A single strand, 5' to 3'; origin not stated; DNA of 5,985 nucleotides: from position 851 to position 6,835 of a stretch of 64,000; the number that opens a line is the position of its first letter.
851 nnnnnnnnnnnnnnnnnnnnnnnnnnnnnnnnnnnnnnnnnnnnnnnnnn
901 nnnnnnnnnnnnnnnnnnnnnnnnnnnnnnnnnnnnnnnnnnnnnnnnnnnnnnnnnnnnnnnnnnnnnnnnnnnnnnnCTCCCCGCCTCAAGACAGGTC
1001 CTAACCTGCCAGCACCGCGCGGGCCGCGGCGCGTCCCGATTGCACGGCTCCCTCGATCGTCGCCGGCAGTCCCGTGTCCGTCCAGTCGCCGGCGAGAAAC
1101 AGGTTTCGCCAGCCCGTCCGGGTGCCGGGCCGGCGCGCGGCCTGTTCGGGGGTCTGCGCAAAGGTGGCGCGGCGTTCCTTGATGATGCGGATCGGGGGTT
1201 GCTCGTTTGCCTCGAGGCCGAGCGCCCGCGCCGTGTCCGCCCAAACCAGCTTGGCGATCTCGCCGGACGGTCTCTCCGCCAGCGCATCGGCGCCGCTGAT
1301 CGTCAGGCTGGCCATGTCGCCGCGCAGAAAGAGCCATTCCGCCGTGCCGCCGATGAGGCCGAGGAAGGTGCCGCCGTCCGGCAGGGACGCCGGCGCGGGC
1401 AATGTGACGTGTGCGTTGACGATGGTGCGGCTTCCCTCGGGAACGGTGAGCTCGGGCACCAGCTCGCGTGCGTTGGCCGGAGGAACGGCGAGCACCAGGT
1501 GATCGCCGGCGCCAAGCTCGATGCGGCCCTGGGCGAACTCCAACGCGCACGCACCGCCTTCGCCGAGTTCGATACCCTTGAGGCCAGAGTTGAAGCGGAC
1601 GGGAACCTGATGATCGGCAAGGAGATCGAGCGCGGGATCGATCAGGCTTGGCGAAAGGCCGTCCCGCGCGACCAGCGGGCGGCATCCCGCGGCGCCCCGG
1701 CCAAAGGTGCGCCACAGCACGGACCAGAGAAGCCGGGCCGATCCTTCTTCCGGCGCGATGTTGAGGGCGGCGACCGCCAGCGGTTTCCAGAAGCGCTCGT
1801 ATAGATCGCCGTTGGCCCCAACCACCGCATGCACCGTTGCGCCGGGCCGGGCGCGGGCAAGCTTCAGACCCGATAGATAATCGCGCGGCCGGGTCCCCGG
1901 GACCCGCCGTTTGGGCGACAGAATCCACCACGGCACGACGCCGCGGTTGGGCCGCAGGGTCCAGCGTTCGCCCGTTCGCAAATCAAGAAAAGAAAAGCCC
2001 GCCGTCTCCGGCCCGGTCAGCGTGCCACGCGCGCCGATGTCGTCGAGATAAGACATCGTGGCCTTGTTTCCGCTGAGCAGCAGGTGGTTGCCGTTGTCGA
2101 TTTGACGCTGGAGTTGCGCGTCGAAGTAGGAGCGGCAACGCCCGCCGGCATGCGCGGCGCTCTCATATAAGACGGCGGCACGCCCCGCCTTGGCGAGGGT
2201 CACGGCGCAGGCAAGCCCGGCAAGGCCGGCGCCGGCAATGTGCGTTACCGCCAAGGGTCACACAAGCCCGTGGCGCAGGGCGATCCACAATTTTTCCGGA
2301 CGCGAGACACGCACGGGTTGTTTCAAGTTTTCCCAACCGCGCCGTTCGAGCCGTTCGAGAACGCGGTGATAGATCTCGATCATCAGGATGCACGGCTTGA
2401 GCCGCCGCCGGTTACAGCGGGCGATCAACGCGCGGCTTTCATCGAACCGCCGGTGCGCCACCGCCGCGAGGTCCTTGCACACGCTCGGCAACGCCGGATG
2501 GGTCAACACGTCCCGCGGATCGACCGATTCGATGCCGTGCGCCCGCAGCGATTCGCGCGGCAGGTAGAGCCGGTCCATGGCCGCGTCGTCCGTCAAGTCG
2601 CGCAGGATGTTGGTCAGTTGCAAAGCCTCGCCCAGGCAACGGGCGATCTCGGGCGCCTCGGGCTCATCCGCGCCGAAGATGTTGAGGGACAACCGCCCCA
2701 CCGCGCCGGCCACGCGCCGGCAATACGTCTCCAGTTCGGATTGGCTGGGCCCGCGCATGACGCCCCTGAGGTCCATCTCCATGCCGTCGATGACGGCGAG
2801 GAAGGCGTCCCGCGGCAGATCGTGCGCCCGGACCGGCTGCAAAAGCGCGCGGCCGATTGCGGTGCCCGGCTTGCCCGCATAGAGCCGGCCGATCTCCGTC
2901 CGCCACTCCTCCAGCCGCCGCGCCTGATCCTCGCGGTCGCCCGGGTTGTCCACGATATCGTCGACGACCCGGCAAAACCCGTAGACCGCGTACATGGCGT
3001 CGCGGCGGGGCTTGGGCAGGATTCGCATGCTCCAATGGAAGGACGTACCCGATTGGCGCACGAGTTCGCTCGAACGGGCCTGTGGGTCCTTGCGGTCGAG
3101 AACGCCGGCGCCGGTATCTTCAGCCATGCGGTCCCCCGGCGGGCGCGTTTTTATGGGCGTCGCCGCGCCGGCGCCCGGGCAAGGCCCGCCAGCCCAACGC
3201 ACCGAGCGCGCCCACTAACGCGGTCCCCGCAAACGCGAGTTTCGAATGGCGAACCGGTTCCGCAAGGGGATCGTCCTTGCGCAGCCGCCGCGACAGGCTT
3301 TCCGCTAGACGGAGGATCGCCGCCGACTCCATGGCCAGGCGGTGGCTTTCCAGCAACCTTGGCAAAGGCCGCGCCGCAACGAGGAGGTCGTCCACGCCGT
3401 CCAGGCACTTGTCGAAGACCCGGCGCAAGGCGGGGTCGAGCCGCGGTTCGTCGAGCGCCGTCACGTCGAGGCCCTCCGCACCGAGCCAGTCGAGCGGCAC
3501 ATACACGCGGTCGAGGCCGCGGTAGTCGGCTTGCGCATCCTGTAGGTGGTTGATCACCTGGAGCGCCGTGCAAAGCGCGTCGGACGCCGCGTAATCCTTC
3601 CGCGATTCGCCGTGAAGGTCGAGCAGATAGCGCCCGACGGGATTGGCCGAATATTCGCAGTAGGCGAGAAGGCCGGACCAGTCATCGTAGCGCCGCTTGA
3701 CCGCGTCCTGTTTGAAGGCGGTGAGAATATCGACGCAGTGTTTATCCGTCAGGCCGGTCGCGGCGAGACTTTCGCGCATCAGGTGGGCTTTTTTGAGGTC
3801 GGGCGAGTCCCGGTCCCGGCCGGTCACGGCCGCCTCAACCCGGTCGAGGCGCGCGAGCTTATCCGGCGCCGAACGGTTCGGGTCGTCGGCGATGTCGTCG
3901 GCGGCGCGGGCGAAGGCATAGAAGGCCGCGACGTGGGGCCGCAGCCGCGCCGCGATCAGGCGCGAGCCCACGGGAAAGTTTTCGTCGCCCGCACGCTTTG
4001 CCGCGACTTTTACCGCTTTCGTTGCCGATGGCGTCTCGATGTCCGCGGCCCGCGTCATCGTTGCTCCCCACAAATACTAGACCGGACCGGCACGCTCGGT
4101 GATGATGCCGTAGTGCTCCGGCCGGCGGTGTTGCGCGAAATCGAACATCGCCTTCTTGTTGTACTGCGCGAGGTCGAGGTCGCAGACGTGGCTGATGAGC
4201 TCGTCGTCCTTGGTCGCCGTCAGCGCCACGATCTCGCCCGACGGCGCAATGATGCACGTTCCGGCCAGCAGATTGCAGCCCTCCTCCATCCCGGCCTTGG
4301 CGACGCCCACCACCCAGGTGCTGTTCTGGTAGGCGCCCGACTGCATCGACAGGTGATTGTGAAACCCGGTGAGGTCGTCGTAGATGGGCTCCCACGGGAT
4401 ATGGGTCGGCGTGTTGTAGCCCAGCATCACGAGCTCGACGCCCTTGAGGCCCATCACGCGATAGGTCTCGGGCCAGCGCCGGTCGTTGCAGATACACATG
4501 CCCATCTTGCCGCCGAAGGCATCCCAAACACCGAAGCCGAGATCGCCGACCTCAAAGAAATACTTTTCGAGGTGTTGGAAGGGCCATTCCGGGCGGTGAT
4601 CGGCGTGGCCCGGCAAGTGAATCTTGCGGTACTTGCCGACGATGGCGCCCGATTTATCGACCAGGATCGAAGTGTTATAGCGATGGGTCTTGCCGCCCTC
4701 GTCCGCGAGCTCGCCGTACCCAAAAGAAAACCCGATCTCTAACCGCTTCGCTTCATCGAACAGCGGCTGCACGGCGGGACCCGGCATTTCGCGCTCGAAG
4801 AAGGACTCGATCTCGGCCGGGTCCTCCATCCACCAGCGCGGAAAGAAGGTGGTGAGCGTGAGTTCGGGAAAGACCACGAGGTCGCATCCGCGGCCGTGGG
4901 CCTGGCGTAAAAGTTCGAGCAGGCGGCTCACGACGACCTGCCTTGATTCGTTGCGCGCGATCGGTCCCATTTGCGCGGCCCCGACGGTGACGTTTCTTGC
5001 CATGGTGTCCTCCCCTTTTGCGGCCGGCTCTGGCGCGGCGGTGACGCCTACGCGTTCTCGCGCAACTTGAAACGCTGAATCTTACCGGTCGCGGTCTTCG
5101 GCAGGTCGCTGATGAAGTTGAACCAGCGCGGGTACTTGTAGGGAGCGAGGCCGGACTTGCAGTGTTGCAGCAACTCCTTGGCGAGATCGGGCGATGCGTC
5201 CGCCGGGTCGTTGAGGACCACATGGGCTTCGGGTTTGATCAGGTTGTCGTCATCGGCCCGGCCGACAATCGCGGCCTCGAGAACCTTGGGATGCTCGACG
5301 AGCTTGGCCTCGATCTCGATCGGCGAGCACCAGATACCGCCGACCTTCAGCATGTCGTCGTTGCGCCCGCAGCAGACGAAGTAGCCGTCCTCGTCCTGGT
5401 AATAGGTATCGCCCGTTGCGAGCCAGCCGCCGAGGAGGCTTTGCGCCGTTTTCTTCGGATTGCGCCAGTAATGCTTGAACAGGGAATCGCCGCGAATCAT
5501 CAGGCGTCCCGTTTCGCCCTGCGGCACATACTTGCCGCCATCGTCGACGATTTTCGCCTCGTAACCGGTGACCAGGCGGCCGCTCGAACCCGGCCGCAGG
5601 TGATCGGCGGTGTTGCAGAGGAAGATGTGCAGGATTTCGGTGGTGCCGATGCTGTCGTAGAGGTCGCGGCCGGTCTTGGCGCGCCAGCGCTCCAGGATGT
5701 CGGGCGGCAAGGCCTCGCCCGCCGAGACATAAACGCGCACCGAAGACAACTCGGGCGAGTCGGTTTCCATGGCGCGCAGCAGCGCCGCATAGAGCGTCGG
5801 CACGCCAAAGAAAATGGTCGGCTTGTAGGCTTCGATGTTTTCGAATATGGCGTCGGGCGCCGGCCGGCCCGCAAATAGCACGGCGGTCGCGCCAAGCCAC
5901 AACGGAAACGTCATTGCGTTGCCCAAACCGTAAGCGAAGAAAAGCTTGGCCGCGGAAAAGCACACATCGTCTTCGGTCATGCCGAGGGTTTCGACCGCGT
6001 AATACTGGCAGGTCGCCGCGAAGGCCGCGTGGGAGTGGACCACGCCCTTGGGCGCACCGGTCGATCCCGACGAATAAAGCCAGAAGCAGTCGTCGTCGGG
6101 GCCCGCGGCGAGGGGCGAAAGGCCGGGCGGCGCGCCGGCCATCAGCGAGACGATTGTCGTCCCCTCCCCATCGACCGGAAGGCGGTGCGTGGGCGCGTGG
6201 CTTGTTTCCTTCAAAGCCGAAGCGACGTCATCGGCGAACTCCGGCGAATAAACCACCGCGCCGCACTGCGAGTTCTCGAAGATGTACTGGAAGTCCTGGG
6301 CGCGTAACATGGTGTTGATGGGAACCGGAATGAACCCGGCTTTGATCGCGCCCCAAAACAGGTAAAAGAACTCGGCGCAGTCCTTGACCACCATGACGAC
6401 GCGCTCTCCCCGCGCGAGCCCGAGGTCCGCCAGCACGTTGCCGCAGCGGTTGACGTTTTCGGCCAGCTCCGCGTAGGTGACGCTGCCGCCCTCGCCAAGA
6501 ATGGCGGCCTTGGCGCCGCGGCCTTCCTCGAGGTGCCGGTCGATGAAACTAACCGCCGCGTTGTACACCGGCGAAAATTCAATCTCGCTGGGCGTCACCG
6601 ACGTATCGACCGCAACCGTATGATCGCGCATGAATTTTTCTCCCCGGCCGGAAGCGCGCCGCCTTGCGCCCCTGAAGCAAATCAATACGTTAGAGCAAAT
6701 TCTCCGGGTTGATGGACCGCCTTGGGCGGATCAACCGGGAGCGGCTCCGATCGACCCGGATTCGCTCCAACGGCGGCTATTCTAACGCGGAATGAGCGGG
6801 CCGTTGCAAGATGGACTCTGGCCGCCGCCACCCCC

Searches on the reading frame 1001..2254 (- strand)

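Call 29: search_protein_families(library=pfam, proteins=[window:1001-2254:-], max_evalue=0.00001)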
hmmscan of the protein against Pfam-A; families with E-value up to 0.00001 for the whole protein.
window:1001-2254:- (417 aa): 2 families
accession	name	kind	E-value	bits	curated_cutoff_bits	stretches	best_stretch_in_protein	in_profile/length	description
PF01593.30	Amino_oxidase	-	1.4e-38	133.8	19.8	1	11-415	1-443/443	Flavin containing amine oxidoreductase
PF13450.12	NAD_binding_8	-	3.9e-12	46.7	21.9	1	6-72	1-67/68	NAD(P)-binding Rossmann-like domain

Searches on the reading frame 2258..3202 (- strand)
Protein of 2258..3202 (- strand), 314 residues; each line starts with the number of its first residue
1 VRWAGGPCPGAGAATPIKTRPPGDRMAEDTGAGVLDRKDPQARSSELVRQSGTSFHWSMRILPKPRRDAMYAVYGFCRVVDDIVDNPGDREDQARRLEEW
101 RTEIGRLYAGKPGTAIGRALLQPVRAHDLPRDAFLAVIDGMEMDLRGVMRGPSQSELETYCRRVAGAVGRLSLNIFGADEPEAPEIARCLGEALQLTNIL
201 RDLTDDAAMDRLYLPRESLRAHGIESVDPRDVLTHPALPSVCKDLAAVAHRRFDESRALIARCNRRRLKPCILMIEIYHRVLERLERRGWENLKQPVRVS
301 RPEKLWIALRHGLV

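Call 29: search_protein_families(library=pfam, proteins=[window:2258-3202:-], max_evalue=0.00001)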
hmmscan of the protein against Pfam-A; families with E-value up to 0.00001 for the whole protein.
window:2258-3202:- (314 aa): 1 family
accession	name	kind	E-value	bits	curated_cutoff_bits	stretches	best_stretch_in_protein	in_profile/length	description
PF00494.24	SQS_PSY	-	4.2e-72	243.5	26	1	48-302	1-262/263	Squalene/phytoene synthase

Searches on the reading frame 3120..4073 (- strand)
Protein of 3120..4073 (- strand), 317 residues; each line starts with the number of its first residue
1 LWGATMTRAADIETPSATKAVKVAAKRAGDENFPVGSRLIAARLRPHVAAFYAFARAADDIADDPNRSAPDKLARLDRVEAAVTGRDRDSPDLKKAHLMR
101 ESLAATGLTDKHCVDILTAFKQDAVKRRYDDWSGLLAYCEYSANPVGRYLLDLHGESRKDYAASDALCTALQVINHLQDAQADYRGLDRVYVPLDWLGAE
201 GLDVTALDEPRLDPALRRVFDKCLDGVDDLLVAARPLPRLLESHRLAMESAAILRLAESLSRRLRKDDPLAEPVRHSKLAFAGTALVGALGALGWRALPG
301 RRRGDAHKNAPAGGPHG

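Call 29: search_protein_families(library=pfam, proteins=[window:3120-4073:-], max_evalue=0.00001)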
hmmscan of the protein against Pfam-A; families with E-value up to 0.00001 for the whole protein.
window:3120-4073:- (317 aa): 1 family
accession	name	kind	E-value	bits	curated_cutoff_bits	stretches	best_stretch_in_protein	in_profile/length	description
PF00494.24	SQS_PSY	-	4.8e-49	167.9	26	1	27-270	2-253/263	Squalene/phytoene synthase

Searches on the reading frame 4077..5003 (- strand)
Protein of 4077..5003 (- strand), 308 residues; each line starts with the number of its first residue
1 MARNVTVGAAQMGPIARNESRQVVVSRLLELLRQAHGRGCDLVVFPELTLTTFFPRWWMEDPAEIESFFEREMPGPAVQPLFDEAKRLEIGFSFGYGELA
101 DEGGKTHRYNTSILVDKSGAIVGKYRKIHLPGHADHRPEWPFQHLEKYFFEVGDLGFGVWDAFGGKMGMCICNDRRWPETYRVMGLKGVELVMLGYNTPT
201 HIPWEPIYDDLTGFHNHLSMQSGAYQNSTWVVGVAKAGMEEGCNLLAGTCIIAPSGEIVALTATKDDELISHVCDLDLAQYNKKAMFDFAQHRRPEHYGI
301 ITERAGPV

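Call 29: search_protein_families(library=pfam, proteins=[window:4077-5003:-], max_evalue=0.00001)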
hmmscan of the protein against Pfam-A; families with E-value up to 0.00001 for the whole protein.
window:4077-5003:- (308 aa): 1 family
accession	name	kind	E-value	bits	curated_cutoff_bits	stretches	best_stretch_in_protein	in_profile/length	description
PF00795.27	CN_hydrolase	-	7.2e-45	153.8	23.2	1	6-280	1-252/256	Carbon-nitrogen hydrolase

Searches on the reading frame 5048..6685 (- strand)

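Call 29: search_protein_families(library=pfam, proteins=[window:5048-6685:-], max_evalue=0.00001)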
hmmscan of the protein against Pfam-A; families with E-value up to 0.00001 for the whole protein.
window:5048-6685:- (545 aa): 2 families
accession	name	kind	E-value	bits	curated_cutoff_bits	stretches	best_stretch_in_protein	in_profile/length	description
PF00501.34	AMP-binding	-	2.4e-83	280.5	29.9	1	56-407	8-384/384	AMP-binding enzyme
PF13193.12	AMP-binding_C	-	5.1e-17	63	24.5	1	457-535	1-76/76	AMP-binding enzyme C-terminal domain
